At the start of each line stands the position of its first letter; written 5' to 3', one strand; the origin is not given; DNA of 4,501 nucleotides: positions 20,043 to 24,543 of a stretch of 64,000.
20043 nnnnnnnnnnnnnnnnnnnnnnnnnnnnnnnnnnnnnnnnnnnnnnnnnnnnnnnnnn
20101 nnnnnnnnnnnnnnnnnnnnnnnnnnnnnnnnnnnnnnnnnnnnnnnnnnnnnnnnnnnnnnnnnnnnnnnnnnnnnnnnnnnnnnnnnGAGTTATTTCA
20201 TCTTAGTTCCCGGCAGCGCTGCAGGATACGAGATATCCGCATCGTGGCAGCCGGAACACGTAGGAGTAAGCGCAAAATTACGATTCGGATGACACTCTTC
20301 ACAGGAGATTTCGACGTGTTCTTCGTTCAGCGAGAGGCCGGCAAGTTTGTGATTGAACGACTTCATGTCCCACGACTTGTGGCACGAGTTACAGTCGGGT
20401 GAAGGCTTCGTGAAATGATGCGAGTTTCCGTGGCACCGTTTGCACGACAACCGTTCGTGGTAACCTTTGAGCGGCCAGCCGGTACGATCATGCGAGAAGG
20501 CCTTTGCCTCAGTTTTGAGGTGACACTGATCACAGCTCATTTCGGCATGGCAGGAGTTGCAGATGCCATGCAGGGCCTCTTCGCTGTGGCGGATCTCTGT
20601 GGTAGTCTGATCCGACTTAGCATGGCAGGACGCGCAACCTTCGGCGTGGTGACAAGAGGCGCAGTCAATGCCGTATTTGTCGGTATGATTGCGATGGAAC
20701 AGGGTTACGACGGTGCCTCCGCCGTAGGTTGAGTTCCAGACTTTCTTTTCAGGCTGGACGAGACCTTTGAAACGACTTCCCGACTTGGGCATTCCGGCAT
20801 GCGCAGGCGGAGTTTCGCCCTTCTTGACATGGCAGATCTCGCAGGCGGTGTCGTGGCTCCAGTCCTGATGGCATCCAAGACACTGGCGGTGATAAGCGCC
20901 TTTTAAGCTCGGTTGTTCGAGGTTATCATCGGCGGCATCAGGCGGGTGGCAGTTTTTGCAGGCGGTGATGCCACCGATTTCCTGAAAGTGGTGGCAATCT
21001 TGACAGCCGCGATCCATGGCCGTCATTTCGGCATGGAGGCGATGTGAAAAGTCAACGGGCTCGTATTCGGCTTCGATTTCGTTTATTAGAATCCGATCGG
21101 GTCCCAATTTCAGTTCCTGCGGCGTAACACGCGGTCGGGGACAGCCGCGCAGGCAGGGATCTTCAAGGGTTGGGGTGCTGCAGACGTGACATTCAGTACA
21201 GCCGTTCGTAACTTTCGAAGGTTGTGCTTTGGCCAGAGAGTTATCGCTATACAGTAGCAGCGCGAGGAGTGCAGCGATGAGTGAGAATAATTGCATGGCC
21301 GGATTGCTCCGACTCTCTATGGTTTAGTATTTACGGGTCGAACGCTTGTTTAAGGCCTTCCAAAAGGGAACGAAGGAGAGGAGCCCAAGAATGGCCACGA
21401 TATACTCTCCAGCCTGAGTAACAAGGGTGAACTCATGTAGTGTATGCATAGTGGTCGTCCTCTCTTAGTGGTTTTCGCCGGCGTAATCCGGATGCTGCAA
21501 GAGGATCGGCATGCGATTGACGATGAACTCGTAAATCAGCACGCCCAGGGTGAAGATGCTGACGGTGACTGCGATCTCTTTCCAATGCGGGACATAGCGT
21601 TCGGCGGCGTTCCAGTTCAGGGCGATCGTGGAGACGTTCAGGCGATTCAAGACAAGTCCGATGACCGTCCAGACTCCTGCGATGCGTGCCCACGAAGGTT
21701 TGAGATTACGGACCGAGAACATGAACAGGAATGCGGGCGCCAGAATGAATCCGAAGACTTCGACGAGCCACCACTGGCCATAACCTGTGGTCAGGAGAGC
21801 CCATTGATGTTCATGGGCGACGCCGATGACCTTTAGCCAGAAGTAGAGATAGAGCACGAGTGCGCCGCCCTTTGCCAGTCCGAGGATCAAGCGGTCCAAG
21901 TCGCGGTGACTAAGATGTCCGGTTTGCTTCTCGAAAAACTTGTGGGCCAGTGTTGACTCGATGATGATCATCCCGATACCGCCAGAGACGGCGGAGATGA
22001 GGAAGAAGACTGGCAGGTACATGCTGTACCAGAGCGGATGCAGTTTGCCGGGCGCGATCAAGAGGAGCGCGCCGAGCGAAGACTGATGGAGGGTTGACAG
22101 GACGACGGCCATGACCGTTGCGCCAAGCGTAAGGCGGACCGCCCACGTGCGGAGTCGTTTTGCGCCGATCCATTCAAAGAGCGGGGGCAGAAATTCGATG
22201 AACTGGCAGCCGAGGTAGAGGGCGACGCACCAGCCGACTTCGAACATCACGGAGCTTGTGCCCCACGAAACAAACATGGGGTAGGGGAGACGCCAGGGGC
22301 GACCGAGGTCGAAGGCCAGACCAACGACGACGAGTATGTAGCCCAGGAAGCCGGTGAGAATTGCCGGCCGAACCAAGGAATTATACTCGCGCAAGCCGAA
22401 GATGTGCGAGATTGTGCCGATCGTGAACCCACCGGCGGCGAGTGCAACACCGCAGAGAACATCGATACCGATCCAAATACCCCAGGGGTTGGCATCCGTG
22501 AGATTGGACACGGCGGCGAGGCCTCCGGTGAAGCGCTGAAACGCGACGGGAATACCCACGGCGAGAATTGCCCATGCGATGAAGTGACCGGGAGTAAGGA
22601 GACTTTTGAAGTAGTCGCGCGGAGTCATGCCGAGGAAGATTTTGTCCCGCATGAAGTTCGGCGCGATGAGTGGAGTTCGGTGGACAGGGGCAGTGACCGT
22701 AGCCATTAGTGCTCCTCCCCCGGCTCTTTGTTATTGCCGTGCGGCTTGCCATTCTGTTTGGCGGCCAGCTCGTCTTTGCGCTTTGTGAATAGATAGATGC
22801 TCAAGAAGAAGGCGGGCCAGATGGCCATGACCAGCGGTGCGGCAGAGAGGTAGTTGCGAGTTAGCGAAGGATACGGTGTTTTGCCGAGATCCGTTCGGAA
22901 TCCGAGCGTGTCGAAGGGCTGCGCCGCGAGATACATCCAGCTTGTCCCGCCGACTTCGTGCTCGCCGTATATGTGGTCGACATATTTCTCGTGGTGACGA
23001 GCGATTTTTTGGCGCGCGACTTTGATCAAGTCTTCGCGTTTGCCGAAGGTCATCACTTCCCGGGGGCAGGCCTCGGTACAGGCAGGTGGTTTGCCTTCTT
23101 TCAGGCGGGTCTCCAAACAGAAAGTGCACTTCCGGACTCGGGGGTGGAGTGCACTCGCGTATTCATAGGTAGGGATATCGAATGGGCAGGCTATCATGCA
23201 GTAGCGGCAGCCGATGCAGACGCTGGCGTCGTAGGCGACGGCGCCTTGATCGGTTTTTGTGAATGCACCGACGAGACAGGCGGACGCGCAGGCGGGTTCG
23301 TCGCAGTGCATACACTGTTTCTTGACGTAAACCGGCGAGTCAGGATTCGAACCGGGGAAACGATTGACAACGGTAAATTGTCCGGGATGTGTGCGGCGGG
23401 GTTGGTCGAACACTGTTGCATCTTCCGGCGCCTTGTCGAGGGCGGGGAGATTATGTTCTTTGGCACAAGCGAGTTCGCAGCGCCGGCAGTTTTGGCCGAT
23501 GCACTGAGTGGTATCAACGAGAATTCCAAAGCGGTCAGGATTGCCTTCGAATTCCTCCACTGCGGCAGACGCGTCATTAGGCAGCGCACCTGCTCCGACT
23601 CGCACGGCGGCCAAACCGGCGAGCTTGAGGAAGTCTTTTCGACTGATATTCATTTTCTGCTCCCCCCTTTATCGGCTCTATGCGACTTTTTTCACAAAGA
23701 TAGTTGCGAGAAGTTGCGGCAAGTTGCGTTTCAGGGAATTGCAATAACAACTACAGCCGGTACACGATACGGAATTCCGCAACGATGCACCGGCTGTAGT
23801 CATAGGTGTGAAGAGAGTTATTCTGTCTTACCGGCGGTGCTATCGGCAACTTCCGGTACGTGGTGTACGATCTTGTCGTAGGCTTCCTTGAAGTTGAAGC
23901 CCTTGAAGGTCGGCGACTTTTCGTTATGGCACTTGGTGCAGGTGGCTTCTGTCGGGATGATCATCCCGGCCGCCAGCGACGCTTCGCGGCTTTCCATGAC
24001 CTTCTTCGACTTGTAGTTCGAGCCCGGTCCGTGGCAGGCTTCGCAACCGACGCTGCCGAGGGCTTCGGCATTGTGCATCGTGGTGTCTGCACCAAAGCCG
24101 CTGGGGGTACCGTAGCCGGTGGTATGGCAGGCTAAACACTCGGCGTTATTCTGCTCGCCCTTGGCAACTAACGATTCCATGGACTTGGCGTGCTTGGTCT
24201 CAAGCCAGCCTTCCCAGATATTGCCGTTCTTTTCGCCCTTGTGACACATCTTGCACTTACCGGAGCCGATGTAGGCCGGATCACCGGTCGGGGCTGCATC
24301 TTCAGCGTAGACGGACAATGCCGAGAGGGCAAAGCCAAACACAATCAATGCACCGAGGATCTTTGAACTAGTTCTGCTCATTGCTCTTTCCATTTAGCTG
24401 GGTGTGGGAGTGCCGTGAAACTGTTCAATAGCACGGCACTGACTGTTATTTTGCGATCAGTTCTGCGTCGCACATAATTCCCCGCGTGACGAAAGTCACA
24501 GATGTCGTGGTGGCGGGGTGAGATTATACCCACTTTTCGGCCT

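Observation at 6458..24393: Bipartite ~18-kb multiheme-cytochrome island: a complete inner-membrane-to-cell-surface electron-transfer toolkit in a T9SS-type genome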

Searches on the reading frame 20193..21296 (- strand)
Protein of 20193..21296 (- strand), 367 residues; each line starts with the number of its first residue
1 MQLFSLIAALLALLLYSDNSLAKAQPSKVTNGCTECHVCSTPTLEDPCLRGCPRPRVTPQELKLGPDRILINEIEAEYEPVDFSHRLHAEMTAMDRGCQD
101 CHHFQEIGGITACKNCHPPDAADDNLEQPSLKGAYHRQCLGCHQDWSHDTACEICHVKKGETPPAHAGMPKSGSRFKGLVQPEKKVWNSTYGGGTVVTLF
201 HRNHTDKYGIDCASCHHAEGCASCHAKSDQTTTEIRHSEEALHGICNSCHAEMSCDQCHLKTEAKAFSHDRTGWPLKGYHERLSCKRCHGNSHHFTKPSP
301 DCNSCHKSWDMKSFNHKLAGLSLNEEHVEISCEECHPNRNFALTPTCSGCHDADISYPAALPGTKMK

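Call 4: search_protein_families(library=pfam, proteins=[window:20193-21296:-], max_evalue=0.01)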
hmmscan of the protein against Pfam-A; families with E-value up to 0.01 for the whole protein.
window:20193-21296:- (367 aa): 3 families
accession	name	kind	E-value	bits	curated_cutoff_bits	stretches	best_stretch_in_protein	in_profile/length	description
PF02085.21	Cytochrom_CIII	-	7.1e-13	49.2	22.9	1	76-156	16-101/101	Class III cytochrome C family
PF14522.11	Cytochrome_C7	-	1e-09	38.5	24.8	1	253-307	14-67/67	Cytochrome c7 and related cytochrome c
PF14537.11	Cytochrom_c3_2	-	0.00054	20.8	25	1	281-352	5-79/79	Cytochrome c3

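Call 26: search_protein_families(library=ncbifam, proteins=[window:20193-21296:-], max_evalue=0.01)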
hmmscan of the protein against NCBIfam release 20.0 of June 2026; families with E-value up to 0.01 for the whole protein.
window:20193-21296:- (367 aa): 4 families
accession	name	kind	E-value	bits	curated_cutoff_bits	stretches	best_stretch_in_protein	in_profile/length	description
NF045713.1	CxxCH_16_HmcA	equivalog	7.2e-13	48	400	2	66-159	446-541/541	sulfate respiration complex hexadecaheme cytochrome HmcA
NF045784.1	9HemeCytC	equivalog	2.1e-07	30.6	640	1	64-159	207-322/328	nine-heme cytochrome c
NF045722.1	c3_cytochr_TmcA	equivalog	1.1e-06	28.5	114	1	79-157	42-125/125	acidic tetraheme cytochrome c3 TmcA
NF041781.1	mnquin_red_QrcA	equivalog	0.0076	15.9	180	1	78-128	28-82/174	menaquinone reductase multiheme cytochrome c subunit QrcA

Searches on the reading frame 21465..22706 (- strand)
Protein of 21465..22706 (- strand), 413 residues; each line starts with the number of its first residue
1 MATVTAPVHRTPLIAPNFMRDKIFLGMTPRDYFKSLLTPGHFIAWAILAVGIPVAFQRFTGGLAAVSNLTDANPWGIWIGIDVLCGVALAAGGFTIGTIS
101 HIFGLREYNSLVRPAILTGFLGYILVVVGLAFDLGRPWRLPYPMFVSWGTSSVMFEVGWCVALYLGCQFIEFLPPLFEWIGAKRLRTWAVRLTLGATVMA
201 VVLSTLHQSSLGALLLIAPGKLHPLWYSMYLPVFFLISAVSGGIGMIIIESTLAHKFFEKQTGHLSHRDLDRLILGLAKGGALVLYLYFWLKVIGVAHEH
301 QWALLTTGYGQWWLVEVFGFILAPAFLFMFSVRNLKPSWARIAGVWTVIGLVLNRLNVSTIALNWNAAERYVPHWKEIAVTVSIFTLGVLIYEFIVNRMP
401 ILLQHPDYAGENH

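Call 4: search_protein_families(library=pfam, proteins=[window:21465-22706:-], max_evalue=0.01)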
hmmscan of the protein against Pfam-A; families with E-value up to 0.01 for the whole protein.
window:21465-22706:- (413 aa): 1 family
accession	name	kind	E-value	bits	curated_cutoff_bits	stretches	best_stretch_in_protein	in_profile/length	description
PF03916.19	NrfD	-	1.8e-16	61.1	25.8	1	67-357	3-303/313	Polysulphide reductase, NrfD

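Call 26: search_protein_families(library=ncbifam, proteins=[window:21465-22706:-], max_evalue=0.01)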
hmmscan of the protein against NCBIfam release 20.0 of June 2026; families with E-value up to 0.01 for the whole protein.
window:21465-22706:- (413 aa): 3 families
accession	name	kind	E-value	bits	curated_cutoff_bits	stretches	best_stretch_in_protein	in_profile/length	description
NF045714.1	sulf_resp_HmcC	equivalog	5.8e-150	499.7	550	1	38-409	2-375/376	sulfate respiration complex protein HmcC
NF008133.1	PRK10881.1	equivalog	7.3e-71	239.6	450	1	35-402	10-374/377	Ni/Fe-hydrogenase cytochrome b subunit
NF041784.1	mnquin_red_QrcD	equivalog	1.5e-25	90.3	570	1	44-404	25-403/408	menaquinone reductase integral membrane subunit QrcD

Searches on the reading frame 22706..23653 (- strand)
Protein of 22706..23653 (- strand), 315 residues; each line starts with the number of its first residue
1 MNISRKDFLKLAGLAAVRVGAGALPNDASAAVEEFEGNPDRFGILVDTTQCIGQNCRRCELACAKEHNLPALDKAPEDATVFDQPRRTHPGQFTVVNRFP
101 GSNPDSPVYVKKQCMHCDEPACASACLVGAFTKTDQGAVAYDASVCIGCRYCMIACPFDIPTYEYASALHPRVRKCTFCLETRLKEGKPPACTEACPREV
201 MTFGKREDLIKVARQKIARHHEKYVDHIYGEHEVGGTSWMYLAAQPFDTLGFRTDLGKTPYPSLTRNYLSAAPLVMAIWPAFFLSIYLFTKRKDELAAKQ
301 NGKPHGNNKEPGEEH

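Call 5: search_protein_families(library=pfam, proteins=[window:22706-23653:-], max_evalue=0.01)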
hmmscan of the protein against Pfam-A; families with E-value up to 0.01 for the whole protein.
window:22706-23653:- (315 aa): 8 families
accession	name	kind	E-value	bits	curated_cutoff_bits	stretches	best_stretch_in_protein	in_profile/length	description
PF13247.11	Fer4_11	-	5.7e-19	68.6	26.2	1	109-206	5-100/100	4Fe-4S dicluster domain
PF12838.12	Fer4_7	-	2e-09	38.2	27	2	113-160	1-52/52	4Fe-4S dicluster domain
PF13187.11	Fer4_9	-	5.2e-08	33.2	27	1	146-200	2-51/52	4Fe-4S dicluster domain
PF13237.11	Fer4_10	-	2.4e-06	27.8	25.5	1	140-197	3-53/53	4Fe-4S dicluster domain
PF12837.12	Fer4_6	-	7.7e-06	26.1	25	1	139-160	2-23/24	4Fe-4S binding domain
PF00037.32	Fer4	-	3.4e-05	23.9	21.1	1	141-161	3-23/24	4Fe-4S binding domain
PF12797.12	Fer4_2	-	4.1e-05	23.7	24.5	1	138-158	2-22/22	4Fe-4S binding domain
PF14697.11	Fer4_21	-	0.0027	18.2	35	1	112-158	6-53/59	4Fe-4S dicluster domain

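Call 26: search_protein_families(library=ncbifam, proteins=[window:22706-23653:-], max_evalue=0.01)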
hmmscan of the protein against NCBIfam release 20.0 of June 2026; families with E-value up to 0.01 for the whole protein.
window:22706-23653:- (315 aa): 30 families (the best 25 are shown)
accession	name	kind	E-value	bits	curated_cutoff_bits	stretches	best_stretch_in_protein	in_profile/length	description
NF045715.1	sulf_resp_HmcB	equivalog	2.6e-120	401.2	420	1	5-301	2-293/307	sulfate respiration complex iron-sulfur protein HmcB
NF008134.0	PRK10882.1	equivalog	2.8e-64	217.2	263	1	3-284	2-305/329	hydrogenase 2 operon protein HybA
TIGR01582.1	FDH-beta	equivalog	2.5e-39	135.1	334.7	1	40-244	20-222/283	formate dehydrogenase subunit beta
NF045797.1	DsrO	equivalog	3.7e-35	121.4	200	1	1-223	1-219/235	sulfate reduction electron transfer complex DsrMKJOP subunit DsrO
TIGR03149.1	cyt_nit_nrfC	equivalog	5.5e-29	101.1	377.6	1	3-220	2-198/225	cytochrome c nitrite reductase Fe-S protein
TIGR02951.1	DMSO_dmsB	equivalog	1.2e-28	100.2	214.1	1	42-209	2-156/161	DMSO/selenate family reductase complex B subunit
NF011569.0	PRK14993.1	equivalog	1.4e-23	83.6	416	1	1-221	1-203/244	tetrathionate reductase subunit TtrB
NF038355.1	FDH3_beta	equivalog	1e-19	71.3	240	1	111-179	51-121/180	formate dehydrogenase FDH3 subunit beta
NF041715.1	arsenate_red_ArrB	equivalog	5.2e-19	68.7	450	2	41-163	2-106/233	arsenate respiratory reductase iron-sulfur subunit ArrB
NF009408.0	PRK12769.1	equivalog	6.8e-18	64.1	1003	1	44-223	5-164/659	formate-dependent uric acid utilization protein AegA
TIGR03478.1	DMSO_red_II_bet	subfamily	3.1e-17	62.5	480.7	1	108-209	125-223/321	DMSO reductase family type II enzyme, iron-sulfur subunit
NF041782.1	mnquin_red_QrcC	equivalog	1.6e-16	60.7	400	1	42-172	1-127/239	menaquinone reductase iron-sulfur cluster-binding subunit QrcC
NF042979.1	EthbenzDh_ebdB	equivalog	3.4e-16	59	740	1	108-253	147-284/354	ethylbenzene dehydrogenase subunit beta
NF009451.0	PRK12809.1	equivalog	6.3e-14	51.2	1154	1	44-217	5-152/639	formate-dependent uric acid utilization protein YgfT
NF007382.0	PRK09898.1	equivalog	3.5e-12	46.3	213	1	42-180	58-187/208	ferredoxin-like protein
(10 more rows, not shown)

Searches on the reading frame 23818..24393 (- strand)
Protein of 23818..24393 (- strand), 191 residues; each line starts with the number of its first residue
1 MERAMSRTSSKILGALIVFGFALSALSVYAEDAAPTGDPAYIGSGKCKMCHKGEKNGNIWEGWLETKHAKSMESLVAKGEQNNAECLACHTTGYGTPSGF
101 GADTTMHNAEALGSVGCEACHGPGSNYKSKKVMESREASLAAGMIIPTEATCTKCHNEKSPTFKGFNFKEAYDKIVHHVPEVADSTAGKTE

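Call 5: search_protein_families(library=pfam, proteins=[window:23818-24393:-], max_evalue=0.01)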
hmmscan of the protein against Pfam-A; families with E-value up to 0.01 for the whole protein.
window:23818-24393:- (191 aa): 8 families
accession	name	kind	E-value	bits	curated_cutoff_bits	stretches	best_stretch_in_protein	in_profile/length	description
PF13435.11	Cytochrome_C554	-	2.3e-14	54.5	20.8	1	46-122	1-84/84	Cytochrome c554 and c-prime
PF22113.1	Mtrc-MtrF_II-IV_dom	-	3.9e-09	36.7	30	1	44-132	81-174/176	Outer membrane cytochrome MtrC/MtrF-like, domains II/IV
PF14522.11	Cytochrome_C7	-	1.1e-06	28.8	24.8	2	78-157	11-67/67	Cytochrome c7 and related cytochrome c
PF09699.15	Paired_CXXCH_1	-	1.8e-05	24.8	20.6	0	150-159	7-16/41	Doubled CXXCH motif (Paired_CXXCH_1)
PF14537.11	Cytochrom_c3_2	-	5.4e-05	24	25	1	81-160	4-68/79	Cytochrome c3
PF22678.1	Cytochrom_c_NrfB-like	-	0.00021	22.1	27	0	117-159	1-43/89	Cytochrome c-type protein NrfB-like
PF13442.11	Cytochrome_CBB3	-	0.0016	19.2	27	0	83-105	11-33/68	Cytochrome C oxidase, cbb3-type, subunit III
PF03264.19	Cytochrom_NNT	-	0.008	16.4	24.1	0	103-158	114-166/174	NapC/NirT cytochrome c family, N-terminal region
